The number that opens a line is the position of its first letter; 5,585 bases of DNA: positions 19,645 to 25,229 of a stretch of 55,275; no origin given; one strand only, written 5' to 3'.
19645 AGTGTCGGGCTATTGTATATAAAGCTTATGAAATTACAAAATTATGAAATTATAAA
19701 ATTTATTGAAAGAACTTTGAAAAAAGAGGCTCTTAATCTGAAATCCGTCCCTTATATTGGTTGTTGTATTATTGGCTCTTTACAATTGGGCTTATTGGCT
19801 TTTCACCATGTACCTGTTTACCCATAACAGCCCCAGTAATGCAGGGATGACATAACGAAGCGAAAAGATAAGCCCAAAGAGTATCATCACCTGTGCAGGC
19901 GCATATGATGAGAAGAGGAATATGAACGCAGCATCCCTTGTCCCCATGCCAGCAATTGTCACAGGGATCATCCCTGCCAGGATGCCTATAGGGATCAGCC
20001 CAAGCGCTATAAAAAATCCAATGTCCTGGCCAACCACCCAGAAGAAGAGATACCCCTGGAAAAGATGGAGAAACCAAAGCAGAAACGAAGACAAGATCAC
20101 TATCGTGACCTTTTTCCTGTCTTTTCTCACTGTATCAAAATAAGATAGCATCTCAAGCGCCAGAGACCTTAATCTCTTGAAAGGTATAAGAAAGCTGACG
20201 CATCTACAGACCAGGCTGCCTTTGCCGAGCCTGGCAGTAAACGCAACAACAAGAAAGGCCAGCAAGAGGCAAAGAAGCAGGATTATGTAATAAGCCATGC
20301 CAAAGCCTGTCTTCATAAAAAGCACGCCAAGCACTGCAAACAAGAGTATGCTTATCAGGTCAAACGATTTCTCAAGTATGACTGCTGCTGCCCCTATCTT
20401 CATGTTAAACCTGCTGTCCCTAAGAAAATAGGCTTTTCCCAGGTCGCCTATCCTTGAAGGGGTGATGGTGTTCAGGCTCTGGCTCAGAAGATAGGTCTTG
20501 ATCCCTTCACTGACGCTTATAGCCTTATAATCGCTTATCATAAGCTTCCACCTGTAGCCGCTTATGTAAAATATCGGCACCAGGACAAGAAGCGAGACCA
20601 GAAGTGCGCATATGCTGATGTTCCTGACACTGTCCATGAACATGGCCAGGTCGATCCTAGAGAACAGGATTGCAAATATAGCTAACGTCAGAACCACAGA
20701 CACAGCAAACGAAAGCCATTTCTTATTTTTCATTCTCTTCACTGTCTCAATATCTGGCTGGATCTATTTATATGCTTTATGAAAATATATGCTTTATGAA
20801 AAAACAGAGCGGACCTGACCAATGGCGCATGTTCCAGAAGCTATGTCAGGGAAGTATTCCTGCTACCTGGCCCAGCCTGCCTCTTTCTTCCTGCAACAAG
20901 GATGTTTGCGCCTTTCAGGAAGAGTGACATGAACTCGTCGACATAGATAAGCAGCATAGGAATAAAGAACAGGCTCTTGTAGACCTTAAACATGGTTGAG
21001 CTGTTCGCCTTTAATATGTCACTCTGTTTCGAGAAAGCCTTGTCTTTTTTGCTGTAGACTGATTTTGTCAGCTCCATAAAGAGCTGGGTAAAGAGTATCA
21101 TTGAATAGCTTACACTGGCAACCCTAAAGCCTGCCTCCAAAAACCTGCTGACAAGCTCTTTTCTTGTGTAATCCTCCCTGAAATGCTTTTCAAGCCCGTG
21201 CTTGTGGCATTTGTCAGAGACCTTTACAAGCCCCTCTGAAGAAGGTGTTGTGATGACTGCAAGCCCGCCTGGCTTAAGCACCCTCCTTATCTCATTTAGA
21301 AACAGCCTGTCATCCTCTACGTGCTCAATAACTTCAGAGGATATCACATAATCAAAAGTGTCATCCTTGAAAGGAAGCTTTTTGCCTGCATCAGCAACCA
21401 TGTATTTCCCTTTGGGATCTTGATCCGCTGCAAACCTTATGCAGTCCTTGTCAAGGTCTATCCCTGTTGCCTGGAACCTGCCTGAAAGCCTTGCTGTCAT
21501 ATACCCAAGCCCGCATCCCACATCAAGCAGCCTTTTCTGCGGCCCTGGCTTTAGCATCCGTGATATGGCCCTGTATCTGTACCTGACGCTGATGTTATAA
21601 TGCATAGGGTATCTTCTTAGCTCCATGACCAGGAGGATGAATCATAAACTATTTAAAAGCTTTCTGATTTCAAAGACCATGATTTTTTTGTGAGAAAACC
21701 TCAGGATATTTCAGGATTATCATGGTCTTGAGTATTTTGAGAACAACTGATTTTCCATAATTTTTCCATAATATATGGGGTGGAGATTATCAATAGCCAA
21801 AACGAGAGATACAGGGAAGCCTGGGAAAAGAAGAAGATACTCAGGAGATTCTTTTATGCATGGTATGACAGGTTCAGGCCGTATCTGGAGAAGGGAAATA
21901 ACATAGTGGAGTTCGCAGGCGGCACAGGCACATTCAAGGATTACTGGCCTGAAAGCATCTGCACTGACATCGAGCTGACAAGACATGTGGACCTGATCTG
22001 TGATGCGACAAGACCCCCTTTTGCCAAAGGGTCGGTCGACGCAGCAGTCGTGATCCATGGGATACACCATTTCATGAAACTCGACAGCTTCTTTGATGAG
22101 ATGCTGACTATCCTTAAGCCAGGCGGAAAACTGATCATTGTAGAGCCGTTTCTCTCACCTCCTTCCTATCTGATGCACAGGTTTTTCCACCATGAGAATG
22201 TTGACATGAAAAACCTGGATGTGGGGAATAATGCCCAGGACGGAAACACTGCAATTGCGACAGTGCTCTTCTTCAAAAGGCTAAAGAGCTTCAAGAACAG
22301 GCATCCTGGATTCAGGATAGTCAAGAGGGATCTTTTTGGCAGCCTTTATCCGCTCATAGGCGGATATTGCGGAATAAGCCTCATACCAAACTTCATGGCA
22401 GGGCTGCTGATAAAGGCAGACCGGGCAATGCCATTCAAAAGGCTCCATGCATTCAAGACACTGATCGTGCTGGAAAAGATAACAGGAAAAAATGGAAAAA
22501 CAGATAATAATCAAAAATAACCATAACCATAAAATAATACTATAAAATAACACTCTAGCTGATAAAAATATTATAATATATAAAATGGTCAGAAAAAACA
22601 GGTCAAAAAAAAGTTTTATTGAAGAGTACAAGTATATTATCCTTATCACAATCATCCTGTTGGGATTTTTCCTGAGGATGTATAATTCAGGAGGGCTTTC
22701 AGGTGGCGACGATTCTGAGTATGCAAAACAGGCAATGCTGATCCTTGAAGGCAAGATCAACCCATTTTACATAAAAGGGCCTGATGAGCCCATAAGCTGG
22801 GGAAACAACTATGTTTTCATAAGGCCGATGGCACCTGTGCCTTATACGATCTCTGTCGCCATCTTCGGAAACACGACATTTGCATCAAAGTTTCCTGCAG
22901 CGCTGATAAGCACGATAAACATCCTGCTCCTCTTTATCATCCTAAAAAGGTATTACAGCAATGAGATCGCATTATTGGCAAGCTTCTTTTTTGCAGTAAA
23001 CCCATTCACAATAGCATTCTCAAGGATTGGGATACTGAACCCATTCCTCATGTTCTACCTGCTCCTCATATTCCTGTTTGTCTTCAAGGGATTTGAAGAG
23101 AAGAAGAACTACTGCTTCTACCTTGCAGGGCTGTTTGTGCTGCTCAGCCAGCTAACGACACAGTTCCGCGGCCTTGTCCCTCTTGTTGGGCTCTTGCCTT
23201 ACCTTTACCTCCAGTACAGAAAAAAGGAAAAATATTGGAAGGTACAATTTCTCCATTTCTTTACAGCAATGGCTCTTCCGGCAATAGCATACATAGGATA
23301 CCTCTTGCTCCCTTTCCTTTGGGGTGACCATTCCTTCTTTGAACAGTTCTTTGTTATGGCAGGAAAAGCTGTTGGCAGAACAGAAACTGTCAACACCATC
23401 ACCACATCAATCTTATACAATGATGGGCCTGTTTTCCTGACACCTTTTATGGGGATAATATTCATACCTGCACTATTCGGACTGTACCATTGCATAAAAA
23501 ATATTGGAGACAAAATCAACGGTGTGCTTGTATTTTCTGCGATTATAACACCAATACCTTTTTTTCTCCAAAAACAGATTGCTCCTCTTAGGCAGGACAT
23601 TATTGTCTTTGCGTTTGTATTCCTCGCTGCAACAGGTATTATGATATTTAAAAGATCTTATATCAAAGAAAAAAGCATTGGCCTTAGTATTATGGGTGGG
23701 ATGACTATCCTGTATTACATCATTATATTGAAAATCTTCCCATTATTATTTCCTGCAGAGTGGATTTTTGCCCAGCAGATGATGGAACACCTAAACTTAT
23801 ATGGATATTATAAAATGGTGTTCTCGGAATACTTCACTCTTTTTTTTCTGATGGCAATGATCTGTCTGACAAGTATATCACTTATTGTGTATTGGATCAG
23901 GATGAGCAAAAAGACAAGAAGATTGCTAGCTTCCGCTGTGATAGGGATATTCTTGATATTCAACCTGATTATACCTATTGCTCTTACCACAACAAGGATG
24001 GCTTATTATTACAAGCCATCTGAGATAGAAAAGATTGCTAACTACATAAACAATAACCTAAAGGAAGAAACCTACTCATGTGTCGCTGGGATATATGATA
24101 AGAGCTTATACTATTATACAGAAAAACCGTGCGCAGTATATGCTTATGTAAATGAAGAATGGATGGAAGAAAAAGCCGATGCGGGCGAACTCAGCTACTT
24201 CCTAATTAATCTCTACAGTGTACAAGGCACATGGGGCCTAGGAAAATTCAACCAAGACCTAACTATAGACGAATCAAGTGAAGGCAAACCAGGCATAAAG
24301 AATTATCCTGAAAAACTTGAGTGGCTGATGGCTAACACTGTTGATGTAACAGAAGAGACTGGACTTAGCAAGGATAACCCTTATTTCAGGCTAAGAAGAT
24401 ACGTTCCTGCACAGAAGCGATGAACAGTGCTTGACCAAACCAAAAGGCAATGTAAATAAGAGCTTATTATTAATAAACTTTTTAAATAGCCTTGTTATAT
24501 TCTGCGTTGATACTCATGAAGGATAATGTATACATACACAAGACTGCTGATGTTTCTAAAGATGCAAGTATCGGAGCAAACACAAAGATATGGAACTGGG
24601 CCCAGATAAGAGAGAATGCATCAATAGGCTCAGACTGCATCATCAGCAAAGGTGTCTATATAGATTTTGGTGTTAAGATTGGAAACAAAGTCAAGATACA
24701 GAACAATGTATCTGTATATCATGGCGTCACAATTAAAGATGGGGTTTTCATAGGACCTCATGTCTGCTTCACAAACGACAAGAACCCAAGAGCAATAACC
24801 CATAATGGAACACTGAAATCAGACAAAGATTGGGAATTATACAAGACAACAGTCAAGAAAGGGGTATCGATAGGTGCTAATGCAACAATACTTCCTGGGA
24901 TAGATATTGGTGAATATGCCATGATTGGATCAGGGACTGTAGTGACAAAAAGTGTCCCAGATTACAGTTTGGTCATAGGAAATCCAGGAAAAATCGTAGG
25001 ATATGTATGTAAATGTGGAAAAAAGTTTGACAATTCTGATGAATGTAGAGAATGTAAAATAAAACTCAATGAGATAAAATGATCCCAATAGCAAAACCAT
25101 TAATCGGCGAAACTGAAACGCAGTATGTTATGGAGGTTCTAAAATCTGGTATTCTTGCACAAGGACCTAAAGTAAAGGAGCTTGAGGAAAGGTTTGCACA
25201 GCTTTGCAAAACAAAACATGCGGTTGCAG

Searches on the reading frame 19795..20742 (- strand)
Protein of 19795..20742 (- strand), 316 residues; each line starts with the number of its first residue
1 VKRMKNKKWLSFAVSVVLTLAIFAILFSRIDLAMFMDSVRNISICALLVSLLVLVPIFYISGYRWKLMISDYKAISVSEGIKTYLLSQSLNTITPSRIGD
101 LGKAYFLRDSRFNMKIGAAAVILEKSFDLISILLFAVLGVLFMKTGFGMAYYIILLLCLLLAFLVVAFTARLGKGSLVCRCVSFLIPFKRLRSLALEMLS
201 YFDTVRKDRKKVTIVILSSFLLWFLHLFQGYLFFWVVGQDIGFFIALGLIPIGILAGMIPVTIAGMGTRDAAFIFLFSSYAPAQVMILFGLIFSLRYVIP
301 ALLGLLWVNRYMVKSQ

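Call 9: search_protein_families(library=pfam, proteins=[window:19795-20742:-], max_evalue=0.001)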
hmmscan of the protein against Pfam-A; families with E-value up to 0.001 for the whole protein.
window:19795-20742:- (316 aa): 1 family
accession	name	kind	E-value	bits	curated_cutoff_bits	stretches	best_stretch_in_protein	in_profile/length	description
PF03706.18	LPG_synthase_TM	-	1.1e-36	127.3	33.4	1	13-304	2-302/302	Lysylphosphatidylglycerol synthase TM region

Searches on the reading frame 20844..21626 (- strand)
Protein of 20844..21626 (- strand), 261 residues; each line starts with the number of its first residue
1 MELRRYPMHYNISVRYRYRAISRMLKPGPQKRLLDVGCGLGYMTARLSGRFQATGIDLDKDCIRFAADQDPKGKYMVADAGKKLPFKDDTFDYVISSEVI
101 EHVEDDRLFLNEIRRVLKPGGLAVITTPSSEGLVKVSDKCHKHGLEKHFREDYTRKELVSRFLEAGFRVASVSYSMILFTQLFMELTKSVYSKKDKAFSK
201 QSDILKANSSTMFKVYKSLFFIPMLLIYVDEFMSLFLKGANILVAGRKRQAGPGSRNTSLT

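Call 9: search_protein_families(library=pfam, proteins=[window:20844-21626:-], max_evalue=0.001)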
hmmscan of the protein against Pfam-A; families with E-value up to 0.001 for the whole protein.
window:20844-21626:- (261 aa): 11 families
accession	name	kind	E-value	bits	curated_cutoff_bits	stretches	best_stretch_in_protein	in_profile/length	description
PF08241.18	Methyltransf_11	-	4.5e-24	85.4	21.2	1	34-125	1-95/95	Methyltransferase domain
PF13649.12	Methyltransf_25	-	1.1e-19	71.4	27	1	34-121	2-97/97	Methyltransferase domain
PF13489.12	Methyltransf_23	-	1.8e-19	70.5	27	1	19-171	11-163/164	Methyltransferase domain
PF13847.12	Methyltransf_31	-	1.6e-18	67.2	27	1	30-142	4-128/145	Methyltransferase domain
PF08242.18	Methyltransf_12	-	3.6e-14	53.7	30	1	34-122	1-97/98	Methyltransferase domain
PF01209.24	Ubie_methyltran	-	1.7e-11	44.4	20.1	1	21-126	39-152/233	ubiE/COQ5 methyltransferase family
PF07021.18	MetW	-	1.7e-09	38.1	21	1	17-118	3-103/193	Methionine biosynthesis protein MetW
PF02353.26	CMAS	-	1.3e-07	31.7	27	1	24-201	57-244/273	Mycolic acid cyclopropane synthetase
PF03141.22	Methyltransf_29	-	4.8e-06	25.9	23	1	27-131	115-223/506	Putative S-adenosyl-L-methionine-dependent methyltransferase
PF05148.21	Methyltransf_8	-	2.8e-05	24.5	27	1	30-130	73-161/219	Hypothetical methyltransferase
PF08003.17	Methyltransf_9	-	0.0007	19.1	23.8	0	17-132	103-224/315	Protein of unknown function (DUF1698)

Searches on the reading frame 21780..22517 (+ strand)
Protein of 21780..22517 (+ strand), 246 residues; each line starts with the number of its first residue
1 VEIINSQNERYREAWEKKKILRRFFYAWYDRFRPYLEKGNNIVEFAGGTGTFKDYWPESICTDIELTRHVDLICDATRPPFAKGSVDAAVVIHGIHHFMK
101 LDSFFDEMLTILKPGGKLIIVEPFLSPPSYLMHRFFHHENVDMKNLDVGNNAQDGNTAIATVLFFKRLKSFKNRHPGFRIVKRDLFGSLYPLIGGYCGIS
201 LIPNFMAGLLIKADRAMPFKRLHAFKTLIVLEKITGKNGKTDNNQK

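Call 9: search_protein_families(library=pfam, proteins=[window:21780-22517:+], max_evalue=0.001)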
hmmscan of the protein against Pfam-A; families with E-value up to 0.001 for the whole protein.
window:21780-22517:+ (246 aa): 4 families
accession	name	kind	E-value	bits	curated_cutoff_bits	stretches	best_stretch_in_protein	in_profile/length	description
PF08241.18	Methyltransf_11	-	4.8e-10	40.4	21.2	1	65-120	36-95/95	Methyltransferase domain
PF13489.12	Methyltransf_23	-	9.7e-08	32.3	27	1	22-126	6-122/164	Methyltransferase domain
PF13649.12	Methyltransf_25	-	1.6e-05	26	27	1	73-116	52-97/97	Methyltransferase domain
PF01209.24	Ubie_methyltran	-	0.00012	21.9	20.1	1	72-122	102-153/233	ubiE/COQ5 methyltransferase family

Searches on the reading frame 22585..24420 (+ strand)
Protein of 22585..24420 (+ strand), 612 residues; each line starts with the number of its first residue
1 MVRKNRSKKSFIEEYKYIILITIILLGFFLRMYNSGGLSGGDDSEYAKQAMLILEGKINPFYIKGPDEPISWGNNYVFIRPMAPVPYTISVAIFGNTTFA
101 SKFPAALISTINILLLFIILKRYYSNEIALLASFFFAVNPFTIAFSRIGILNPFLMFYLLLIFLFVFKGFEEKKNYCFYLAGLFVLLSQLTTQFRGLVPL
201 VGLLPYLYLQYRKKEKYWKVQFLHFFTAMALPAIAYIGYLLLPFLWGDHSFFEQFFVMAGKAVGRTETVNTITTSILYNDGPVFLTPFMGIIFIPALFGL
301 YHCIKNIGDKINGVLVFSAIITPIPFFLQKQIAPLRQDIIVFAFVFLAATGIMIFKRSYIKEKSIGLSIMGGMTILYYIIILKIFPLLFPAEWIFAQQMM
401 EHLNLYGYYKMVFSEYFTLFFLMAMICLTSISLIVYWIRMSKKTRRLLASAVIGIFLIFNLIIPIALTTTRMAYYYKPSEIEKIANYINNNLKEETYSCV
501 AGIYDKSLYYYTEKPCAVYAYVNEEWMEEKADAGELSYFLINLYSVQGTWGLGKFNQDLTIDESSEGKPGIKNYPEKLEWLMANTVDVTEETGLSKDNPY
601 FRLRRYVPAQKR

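Call 9: search_protein_families(library=pfam, proteins=[window:22585-24420:+], max_evalue=0.001)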
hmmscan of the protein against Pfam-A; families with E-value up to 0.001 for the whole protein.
window:22585-24420:+ (612 aa): 2 families
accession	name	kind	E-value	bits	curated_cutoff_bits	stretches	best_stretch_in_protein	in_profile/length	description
PF13231.12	PMT_2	-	4.9e-12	46.8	26.1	1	81-234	4-154/160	Dolichyl-phosphate-mannose-protein mannosyltransferase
PF02366.24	PMT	-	0.00012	22.1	22.7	1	96-238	81-235/245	Dolichyl-phosphate-mannose-protein mannosyltransferase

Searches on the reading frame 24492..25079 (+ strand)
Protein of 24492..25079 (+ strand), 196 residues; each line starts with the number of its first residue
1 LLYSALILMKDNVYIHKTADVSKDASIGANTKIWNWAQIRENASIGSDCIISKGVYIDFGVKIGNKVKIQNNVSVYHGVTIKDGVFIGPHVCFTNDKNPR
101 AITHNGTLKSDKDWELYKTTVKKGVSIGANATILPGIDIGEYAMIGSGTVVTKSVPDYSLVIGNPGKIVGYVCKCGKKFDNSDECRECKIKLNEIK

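Call 7: search_protein_families(library=pfam, proteins=[window:24492-25079:+], max_evalue=0.001)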
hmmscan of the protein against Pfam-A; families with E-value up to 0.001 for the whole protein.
window:24492-25079:+ (196 aa): 4 families
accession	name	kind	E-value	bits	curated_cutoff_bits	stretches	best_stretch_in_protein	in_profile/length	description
PF00132.30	Hexapep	-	2.6e-27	93.8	27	4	119-153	2-36/36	Bacterial transferase hexapeptide (six repeats)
PF25084.1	LbH_EIF2B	-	1.9e-11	44.3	54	1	9-90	6-90/105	EIF2B subunit epsilon LbH domain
PF14602.12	Hexapep_2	-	4.3e-11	42.8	27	2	124-153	7-34/34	Hexapeptide repeat of succinyl-transferase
PF25087.1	GMPPB_C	-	5.4e-06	26.5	39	0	54-88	4-38/110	GMPPB C-terminal domain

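Call 26: search_protein_families(library=ncbifam, proteins=[window:24492-25079:+], max_evalue=0.001)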
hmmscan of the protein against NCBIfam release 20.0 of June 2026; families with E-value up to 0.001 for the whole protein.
window:24492-25079:+ (196 aa): 49 families (the best 25 are shown)
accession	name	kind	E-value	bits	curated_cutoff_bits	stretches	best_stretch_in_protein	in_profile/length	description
TIGR03570.1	NeuD_NnaD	subfamily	1.1e-28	100.3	160.8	2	13-92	88-167/202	NeuD/PglB/VioB family sugar acetyltransferase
NF002060.0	PRK00892.1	subfamily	1.4e-20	73.7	207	1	11-91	100-180/345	UDP-3-O-(3-hydroxymyristoyl)glucosamine N-acyltransferase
NF041874.1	EPS_EpsC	equivalog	1.6e-19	70.2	150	2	102-169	96-164/168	serine O-acetyltransferase EpsC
TIGR01172.1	cysE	equivalog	4.9e-19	68.9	210.65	1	84-167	81-162/162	serine O-acetyltransferase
NF058585.1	HptprglPActTf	PfamEq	1.1e-18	67.5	300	1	113-170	101-158/172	heptaprenylglyceryl phosphate O-acetyltransferase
TIGR01853.1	lipid_A_lpxD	equivalog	1e-16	60.8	242.5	1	11-89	91-169/325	UDP-3-O-(3-hydroxymyristoyl)glucosamine N-acyltransferase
NF003657.0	PRK05289.1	equivalog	3e-16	59.3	226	2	13-75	4-66/264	acyl-ACP--UDP-N-acetylglucosamine O-acyltransferase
NF007240.0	PRK09677.1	equivalog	8.8e-16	57.9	243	1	113-170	123-182/192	putative lipopolysaccharide biosynthesis O-acetyl transferase WbbJ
TIGR03532.1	DapD_Ac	equivalog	6e-15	55.5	231.75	1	121-173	163-215/231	2,3,4,5-tetrahydropyridine-2,6-dicarboxylate N-acetyltransferase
NF050158.1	CarbAnhydGPos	equivalog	7.6e-15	55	250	1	50-171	11-142/172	gamma carbonic anhydrase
TIGR01173.1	glmU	equivalog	1.1e-14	54.1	366.85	2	117-165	390-438/452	bifunctional UDP-N-acetylglucosamine diphosphorylase/glucosamine-1-phosphate N-acetyltransferase GlmU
NF000311.1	Vat_ABCDEFH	equivalog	1.5e-14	54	300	1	119-170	111-162/201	Vat family streptogramin A O-acetyltransferase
NF010933.0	PRK14353.1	equivalog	2.3e-14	52.9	505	1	8-164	276-426/453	bifunctional UDP-N-acetylglucosamine diphosphorylase/glucosamine-1-phosphate N-acetyltransferase GlmU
TIGR01852.1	lipid_A_lpxA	equivalog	2.8e-14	53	231.05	2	15-72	1-58/254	acyl-ACP--UDP-N-acetylglucosamine O-acyltransferase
NF010937.0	PRK14357.1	equivalog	5.7e-14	51.8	658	2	116-169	381-434/448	bifunctional UDP-N-acetylglucosamine diphosphorylase/glucosamine-1-phosphate N-acetyltransferase GlmU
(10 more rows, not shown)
